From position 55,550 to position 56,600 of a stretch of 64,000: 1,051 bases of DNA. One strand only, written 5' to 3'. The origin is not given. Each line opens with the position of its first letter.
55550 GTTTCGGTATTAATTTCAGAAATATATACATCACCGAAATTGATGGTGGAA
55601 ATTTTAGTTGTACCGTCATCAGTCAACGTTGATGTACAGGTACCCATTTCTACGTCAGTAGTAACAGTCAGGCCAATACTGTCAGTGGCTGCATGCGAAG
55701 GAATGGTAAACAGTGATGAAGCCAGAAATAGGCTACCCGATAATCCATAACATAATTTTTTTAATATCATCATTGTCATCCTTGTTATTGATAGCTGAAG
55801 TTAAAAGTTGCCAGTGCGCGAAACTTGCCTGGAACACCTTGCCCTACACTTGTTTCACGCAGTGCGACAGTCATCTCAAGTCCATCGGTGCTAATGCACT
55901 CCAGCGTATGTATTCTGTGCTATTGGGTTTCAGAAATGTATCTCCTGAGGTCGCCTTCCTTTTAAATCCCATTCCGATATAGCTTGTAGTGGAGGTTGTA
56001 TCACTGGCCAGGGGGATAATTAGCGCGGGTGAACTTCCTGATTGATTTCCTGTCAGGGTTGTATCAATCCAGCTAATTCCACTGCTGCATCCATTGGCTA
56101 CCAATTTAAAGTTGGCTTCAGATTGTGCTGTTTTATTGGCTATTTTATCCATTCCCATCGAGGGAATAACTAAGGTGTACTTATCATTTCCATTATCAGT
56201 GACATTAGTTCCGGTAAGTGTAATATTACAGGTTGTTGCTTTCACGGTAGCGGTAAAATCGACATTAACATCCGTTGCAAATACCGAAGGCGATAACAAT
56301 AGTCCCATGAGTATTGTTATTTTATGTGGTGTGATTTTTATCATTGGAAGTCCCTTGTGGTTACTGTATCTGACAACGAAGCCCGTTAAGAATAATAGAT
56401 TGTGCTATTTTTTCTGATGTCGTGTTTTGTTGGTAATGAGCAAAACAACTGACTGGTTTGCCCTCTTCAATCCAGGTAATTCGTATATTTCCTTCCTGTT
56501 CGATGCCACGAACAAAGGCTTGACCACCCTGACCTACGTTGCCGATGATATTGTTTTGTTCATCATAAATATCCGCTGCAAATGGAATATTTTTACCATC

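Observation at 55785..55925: Probable frameshift in fimbrial subunit gene yadM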

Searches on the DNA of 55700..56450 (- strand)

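Call 4: search_dna_similar(query=window:55700-56450:-, collection=ecoli_genomes, mode=near, max_rows=30)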
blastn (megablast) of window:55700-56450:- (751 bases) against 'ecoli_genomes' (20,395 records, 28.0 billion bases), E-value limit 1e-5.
Records with a match: 1772; places in all: 1772; records where one place covers at least 80% of the query: 1758.
Genomes with a match: 1772 of 5426; with a place that covers at least 80% of the query: 1758. Places per genome that has any: lowest 1, median 1, highest 1. On chromosomes: 1771 places; on plasmids: 1.
Best place of each record, by identity: >=99% 4; 95-99% 371; 80-90% 195; 60-80% 1202.
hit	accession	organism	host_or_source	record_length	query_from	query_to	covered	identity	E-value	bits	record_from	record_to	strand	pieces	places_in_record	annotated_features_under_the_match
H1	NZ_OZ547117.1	Escherichia coli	Homo sapiens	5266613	1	751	100%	100.0%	0e+0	1387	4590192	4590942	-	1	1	fimbrial protein | htrE: outer membrane usher protein | yadL: fimbrial-like protein YadL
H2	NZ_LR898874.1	Escherichia coli strain MSB1_4I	Homo sapiens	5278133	1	751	100%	100.0%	0e+0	1387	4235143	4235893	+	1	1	fimbrial protein | htrE: outer membrane usher protein | yadL: fimbrial-like protein YadL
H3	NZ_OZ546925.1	Escherichia coli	Homo sapiens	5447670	1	751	100%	99.9%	0e+0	1382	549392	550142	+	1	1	fimbrial protein | htrE: outer membrane usher protein | yadL: fimbrial-like protein YadL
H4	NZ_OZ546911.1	Escherichia coli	Homo sapiens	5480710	1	751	100%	99.9%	0e+0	1382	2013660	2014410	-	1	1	fimbrial protein | htrE: outer membrane usher protein | yadL: fimbrial-like protein YadL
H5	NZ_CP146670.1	Escherichia coli strain MS 21-1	Homo sapiens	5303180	1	751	100%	98.9%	0e+0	1349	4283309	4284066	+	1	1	fimbrial protein | htrE: outer membrane usher protein | yadL: fimbrial-like protein YadL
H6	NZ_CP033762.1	Escherichia coli strain FDAARGOS_536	Homo sapiens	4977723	1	751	100%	98.8%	0e+0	1343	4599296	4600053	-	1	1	fimbrial protein | htrE: outer membrane usher protein | yadL: fimbrial-like protein YadL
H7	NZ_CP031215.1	Escherichia coli strain Es_ST80_L1_NDM_10_2017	Homo sapiens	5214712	1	751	100%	98.8%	0e+0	1343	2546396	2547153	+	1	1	fimbrial protein | htrE: outer membrane usher protein | yadL: fimbrial-like protein YadL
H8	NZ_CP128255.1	Escherichia coli strain T309.Ta3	Equus ferus caballus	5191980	1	751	100%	98.8%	0e+0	1343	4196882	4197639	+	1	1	fimbrial protein | htrE: outer membrane usher protein | yadL: fimbrial-like protein YadL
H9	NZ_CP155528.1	Escherichia coli strain 3-72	Mus musculus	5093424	1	751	100%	98.8%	0e+0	1343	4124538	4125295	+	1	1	fimbrial protein | htrE: outer membrane usher protein | yadL: fimbrial-like protein YadL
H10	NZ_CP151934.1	Escherichia coli strain 8178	Mus musculus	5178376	1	751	100%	98.8%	0e+0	1343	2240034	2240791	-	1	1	fimbrial protein | htrE: outer membrane usher protein | yadL: fimbrial-like protein YadL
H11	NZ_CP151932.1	Escherichia coli strain 8178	Mus musculus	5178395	1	751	100%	98.8%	0e+0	1343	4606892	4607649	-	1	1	fimbrial protein | htrE: outer membrane usher protein | yadL: fimbrial-like protein YadL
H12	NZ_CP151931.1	Escherichia coli strain 8178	Mus musculus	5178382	1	751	100%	98.8%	0e+0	1343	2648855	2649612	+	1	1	fimbrial protein | htrE: outer membrane usher protein | yadL: fimbrial-like protein YadL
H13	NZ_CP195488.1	Escherichia coli strain 21AR0173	Homo sapiens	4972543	1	751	100%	98.8%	0e+0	1343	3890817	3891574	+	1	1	fimbrial protein | htrE: outer membrane usher protein | yadL: fimbrial-like protein YadL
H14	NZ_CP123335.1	Escherichia coli strain AREA_492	Homo sapiens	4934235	1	751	100%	98.8%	0e+0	1343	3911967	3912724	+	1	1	fimbrial protein | htrE: outer membrane usher protein | yadL: fimbrial-like protein YadL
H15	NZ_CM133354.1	Escherichia coli strain DEF10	Mus musculus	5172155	1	751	100%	98.8%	0e+0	1343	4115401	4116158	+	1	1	fimbrial protein | htrE: outer membrane usher protein | yadL: fimbrial-like protein YadL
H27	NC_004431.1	Escherichia coli CFT073 strain CFT073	-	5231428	1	751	100%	98.5%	0e+0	1332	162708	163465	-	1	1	fimbrial protein | htrE: outer membrane usher protein | yadL: fimbrial-like protein YadL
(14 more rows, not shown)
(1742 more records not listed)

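Call 5: get_annotated_region(hit=H1, flank=6000)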
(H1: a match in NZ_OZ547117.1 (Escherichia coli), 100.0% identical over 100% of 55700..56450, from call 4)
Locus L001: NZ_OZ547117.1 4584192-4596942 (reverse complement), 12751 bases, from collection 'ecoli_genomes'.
description: Escherichia coli isolate AF3 chromosome 1, complete sequence
organism: Escherichia coli (NCBI taxid 562)
replicon: chromosome; assembly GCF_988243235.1
host: Homo sapiens; source: blood culture; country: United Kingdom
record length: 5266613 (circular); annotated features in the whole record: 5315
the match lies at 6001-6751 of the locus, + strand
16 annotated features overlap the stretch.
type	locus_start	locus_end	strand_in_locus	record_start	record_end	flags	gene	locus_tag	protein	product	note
CDS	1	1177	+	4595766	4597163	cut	pcnB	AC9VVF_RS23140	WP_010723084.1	polynucleotide adenylyltransferase PcnB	-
CDS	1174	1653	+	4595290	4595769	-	folK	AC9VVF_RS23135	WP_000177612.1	2-amino-4-hydroxy-6-hydroxymethyldihydropteridine diphosphokinase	-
CDS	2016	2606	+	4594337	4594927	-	-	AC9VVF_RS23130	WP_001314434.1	fimbrial protein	-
CDS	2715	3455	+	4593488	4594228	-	-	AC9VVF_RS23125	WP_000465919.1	fimbrial chaperone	-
CDS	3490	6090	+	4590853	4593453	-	htrE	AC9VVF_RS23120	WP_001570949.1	outer membrane usher protein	-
CDS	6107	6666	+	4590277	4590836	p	-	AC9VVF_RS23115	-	fimbrial protein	frameshifted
CDS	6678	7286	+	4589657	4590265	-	yadL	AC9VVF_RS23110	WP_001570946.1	fimbrial-like protein YadL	-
CDS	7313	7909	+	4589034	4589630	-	-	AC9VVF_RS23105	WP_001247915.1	fimbrial-like protein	-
CDS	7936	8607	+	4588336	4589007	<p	-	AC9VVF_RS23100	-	fimbrial-like adhesin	incomplete; partial in the middle of a contig; missing C-terminus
CDS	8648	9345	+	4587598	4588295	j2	-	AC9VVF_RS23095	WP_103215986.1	IS1-like element IS1A family transposase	programmed frameshift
CDS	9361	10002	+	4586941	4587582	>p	-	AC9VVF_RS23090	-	fimbrial-like adhesin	incomplete; partial in the middle of a contig; missing N-terminus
CDS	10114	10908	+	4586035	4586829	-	panB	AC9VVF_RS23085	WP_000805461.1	3-methyl-2-oxobutanoate hydroxymethyltransferase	-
CDS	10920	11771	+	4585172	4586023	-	panC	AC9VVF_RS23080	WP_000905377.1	pantoate--beta-alanine ligase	-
CDS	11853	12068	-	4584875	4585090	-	-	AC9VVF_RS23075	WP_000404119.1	RpnC/YadD family protein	-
CDS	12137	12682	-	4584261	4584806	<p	-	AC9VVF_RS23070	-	Rpn family recombination-promoting nuclease/putative transposase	incomplete; partial in the middle of a contig; missing N-terminus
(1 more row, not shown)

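Call 6: get_annotated_region(hit=H27, flank=6000)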
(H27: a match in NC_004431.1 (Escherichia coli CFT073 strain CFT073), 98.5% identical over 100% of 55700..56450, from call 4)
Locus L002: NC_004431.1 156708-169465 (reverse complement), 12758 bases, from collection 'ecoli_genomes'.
description: Escherichia coli CFT073, complete sequence
organism: Escherichia coli CFT073 strain CFT073 (NCBI taxid 199310)
replicon: chromosome; assembly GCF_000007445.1
host: -; source: -; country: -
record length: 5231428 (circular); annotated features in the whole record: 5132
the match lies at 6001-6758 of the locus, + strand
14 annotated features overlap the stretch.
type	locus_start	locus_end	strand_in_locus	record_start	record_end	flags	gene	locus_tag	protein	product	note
CDS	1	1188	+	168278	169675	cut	pcnB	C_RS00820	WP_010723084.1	polynucleotide adenylyltransferase PcnB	-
CDS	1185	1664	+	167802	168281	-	folK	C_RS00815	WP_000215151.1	2-amino-4-hydroxy-6-hydroxymethyldihydropteridine diphosphokinase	-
CDS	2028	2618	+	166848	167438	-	-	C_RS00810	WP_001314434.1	fimbrial protein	-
CDS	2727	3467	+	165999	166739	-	-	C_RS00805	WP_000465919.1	fimbrial chaperone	-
CDS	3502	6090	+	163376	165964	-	htrE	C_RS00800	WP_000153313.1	outer membrane usher protein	-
CDS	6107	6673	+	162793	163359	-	-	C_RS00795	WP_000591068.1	fimbrial protein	-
CDS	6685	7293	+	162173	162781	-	yadL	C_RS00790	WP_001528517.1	fimbrial-like protein YadL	-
CDS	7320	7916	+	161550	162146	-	-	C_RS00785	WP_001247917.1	fimbrial-like protein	-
CDS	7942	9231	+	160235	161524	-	-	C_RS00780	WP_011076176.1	fimbrial-like adhesin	-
CDS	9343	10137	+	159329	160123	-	panB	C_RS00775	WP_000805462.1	3-methyl-2-oxobutanoate hydroxymethyltransferase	-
CDS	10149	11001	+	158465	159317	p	panC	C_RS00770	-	pantoate--beta-alanine ligase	frameshifted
CDS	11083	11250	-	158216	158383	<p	-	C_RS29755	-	transposase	incomplete; partial in the middle of a contig; missing N-terminus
CDS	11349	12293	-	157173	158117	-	rpnC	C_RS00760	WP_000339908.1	Rpn family recombination-promoting nuclease/putative transposase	-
CDS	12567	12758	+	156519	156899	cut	panD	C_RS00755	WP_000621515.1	aspartate 1-decarboxylase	-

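Call 7: get_annotated_region(hit=H5, flank=1000)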
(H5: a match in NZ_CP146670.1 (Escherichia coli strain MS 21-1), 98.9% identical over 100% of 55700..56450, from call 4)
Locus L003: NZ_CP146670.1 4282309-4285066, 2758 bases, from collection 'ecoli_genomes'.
description: Escherichia coli strain MS 21-1 chromosome, complete genome
organism: Escherichia coli strain MS 21-1 (NCBI taxid 562)
replicon: chromosome; assembly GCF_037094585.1
host: Homo sapiens; source: Colon; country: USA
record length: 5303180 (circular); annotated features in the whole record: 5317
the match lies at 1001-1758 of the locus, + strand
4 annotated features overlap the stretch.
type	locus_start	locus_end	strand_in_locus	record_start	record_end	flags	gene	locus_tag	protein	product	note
CDS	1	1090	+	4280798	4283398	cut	htrE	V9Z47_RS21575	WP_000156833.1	outer membrane usher protein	-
CDS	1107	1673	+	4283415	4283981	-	-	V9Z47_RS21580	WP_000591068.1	fimbrial protein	-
CDS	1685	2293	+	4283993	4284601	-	yadL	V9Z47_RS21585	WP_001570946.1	fimbrial-like protein YadL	-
CDS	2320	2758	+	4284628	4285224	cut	-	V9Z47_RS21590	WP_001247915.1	fimbrial-like protein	-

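Call 10: get_annotated_region(hit=H2, flank=6000)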
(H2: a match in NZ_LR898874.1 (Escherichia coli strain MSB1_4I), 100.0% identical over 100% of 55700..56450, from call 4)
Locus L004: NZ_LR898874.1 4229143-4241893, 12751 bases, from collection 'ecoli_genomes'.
description: Escherichia coli strain MSB1_4I isolate MSB1_4I chromosome 1, complete sequence
organism: Escherichia coli strain MSB1_4I (NCBI taxid 562)
replicon: chromosome; assembly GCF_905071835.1
host: Homo sapiens; source: rectal swab; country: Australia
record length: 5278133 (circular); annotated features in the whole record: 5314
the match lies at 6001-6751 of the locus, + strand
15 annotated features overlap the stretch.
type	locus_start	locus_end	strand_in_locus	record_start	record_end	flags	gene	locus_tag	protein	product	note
CDS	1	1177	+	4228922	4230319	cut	pcnB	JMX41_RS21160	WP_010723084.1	polynucleotide adenylyltransferase PcnB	-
CDS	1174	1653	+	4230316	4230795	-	folK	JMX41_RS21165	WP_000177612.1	2-amino-4-hydroxy-6-hydroxymethyldihydropteridine diphosphokinase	-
CDS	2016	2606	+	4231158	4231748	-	-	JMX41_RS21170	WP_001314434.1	fimbrial protein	-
CDS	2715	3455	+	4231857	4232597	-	-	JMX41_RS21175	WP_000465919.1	fimbrial chaperone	-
CDS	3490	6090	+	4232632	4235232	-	htrE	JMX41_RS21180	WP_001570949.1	outer membrane usher protein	-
CDS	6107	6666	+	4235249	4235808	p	-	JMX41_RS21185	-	fimbrial protein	frameshifted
CDS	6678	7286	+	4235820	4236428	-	yadL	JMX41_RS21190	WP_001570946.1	fimbrial-like protein YadL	-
CDS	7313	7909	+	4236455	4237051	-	-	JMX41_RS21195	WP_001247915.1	fimbrial-like protein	-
CDS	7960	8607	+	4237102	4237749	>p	-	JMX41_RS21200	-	fimbrial-like adhesin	incomplete; partial in the middle of a contig; missing C-terminus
CDS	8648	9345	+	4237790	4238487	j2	-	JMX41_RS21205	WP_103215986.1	IS1-like element IS1A family transposase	programmed frameshift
CDS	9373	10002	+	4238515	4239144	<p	-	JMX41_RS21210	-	fimbrial-like adhesin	incomplete; partial in the middle of a contig; missing N-terminus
CDS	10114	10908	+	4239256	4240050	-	panB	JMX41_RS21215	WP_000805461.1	3-methyl-2-oxobutanoate hydroxymethyltransferase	-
CDS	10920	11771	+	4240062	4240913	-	panC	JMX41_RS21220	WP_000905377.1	pantoate--beta-alanine ligase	-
CDS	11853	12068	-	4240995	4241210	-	-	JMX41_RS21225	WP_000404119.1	hypothetical protein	-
CDS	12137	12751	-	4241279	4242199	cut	-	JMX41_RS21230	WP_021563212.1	Rpn family recombination-promoting nuclease/putative transposase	-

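Call 11: get_annotated_region(hit=H3, flank=6000)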
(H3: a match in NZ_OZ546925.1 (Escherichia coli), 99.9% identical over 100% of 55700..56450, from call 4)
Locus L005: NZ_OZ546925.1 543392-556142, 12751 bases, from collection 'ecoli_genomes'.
description: Escherichia coli isolate AF14 chromosome 1, complete sequence
organism: Escherichia coli (NCBI taxid 562)
replicon: chromosome; assembly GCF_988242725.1
host: Homo sapiens; source: blood culture; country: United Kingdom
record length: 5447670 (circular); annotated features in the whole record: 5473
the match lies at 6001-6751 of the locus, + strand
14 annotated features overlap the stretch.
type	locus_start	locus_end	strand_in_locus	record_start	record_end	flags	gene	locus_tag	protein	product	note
CDS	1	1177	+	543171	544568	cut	pcnB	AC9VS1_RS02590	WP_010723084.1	polynucleotide adenylyltransferase PcnB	-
CDS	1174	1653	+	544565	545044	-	folK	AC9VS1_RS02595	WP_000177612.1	2-amino-4-hydroxy-6-hydroxymethyldihydropteridine diphosphokinase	-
CDS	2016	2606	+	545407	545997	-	-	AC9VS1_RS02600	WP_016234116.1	fimbrial protein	-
CDS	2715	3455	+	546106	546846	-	-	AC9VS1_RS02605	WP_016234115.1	fimbrial chaperone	-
CDS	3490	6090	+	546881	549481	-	htrE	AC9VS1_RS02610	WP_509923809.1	outer membrane usher protein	-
CDS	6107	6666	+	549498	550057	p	-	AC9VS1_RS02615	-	fimbrial protein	frameshifted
CDS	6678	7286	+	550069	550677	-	yadL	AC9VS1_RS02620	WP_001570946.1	fimbrial-like protein YadL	-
CDS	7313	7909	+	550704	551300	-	-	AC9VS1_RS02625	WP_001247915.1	fimbrial-like protein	-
CDS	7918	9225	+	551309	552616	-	-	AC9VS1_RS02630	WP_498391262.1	fimbrial-like adhesin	-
CDS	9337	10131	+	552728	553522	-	panB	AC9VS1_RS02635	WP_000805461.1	3-methyl-2-oxobutanoate hydroxymethyltransferase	-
CDS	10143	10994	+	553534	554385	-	panC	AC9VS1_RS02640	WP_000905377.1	pantoate--beta-alanine ligase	-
CDS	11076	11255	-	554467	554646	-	-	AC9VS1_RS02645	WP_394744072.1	transposase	-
CDS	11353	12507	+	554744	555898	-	-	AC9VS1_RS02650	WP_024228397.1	IS3 family transposase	-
CDS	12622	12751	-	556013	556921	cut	-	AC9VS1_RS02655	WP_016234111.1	Rpn family recombination-promoting nuclease/putative transposase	-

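Call 12: get_annotated_region(hit=H4, flank=6000)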
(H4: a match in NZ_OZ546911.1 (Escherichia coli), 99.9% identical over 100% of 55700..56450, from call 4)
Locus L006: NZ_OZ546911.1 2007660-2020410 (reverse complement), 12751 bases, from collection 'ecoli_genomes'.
description: Escherichia coli isolate AF10 chromosome 1, complete sequence
organism: Escherichia coli (NCBI taxid 562)
replicon: chromosome; assembly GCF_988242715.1
host: Homo sapiens; source: blood culture; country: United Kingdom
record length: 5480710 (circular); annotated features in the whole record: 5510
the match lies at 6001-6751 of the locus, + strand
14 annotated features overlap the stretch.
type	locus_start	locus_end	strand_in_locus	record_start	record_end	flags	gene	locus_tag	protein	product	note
CDS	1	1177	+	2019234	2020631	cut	pcnB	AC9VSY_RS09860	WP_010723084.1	polynucleotide adenylyltransferase PcnB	-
CDS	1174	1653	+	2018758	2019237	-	folK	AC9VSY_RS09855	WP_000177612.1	2-amino-4-hydroxy-6-hydroxymethyldihydropteridine diphosphokinase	-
CDS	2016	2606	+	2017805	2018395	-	-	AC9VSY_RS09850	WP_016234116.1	fimbrial protein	-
CDS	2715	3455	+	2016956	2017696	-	-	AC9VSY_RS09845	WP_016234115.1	fimbrial chaperone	-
CDS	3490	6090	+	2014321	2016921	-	htrE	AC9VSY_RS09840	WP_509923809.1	outer membrane usher protein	-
CDS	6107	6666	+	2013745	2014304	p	-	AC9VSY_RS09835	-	fimbrial protein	frameshifted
CDS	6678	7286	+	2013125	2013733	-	yadL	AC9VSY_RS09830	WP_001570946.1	fimbrial-like protein YadL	-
CDS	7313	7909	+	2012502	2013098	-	-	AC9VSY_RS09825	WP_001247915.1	fimbrial-like protein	-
CDS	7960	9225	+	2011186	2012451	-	-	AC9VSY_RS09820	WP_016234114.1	fimbrial-like adhesin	-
CDS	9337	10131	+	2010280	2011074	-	panB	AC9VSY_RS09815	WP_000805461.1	3-methyl-2-oxobutanoate hydroxymethyltransferase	-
CDS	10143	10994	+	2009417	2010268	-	panC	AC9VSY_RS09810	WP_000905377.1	pantoate--beta-alanine ligase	-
CDS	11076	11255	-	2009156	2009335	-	-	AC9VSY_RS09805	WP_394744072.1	transposase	-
CDS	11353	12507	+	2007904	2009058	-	-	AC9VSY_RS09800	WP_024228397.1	IS3 family transposase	-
CDS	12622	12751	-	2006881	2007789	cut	rpnC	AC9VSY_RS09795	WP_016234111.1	Rpn family recombination-promoting nuclease/putative transposase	-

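Call 15: search_dna_similar(query=window:55871-55920:-, collection=ecoli_genomes, mode=near, max_rows=30, max_evalue=0.001)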
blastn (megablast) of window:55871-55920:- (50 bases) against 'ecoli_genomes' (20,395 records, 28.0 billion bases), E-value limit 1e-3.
Records with a match: 4; places in all: 4; records where one place covers at least 80% of the query: 4.
Genomes with a match: 4 of 5426; with a place that covers at least 80% of the query: 4. Places per genome that has any: lowest 1, median 1, highest 1. On chromosomes: 4 places; on plasmids: 0.
Best place of each record, by identity: >=99% 4.
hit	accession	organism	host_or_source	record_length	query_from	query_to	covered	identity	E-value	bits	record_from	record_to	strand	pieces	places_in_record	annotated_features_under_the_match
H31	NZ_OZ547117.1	Escherichia coli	Homo sapiens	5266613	1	50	100%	100.0%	5e-17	94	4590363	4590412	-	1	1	fimbrial protein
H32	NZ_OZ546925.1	Escherichia coli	Homo sapiens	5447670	1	50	100%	100.0%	5e-17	94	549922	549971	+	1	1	fimbrial protein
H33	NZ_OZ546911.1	Escherichia coli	Homo sapiens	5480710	1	50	100%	100.0%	5e-17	94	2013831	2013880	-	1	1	fimbrial protein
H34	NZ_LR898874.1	Escherichia coli strain MSB1_4I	Homo sapiens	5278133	1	50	100%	100.0%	5e-17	94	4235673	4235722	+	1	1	fimbrial protein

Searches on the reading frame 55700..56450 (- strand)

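Call 16: search_protein_families(library=pfam, proteins=[L002:6107-6670:+], max_evalue=0.01)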
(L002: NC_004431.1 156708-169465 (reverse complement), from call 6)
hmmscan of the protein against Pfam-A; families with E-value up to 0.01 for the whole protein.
L002:6107-6670:+ (188 aa): 1 family
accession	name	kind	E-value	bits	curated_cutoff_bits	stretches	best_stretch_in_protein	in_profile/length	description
PF00419.26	Fimbrial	-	7.4e-18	65.7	25.6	1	29-188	2-151/151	Fimbrial protein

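Call 17: search_solved_structures(query=L002:6107-6670:+, max_evalue=0.01, show_alignments=2)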
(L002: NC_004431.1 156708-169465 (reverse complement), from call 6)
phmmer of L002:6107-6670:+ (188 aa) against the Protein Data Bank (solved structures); distinct sequences matched with E-value up to 0.01: 0.
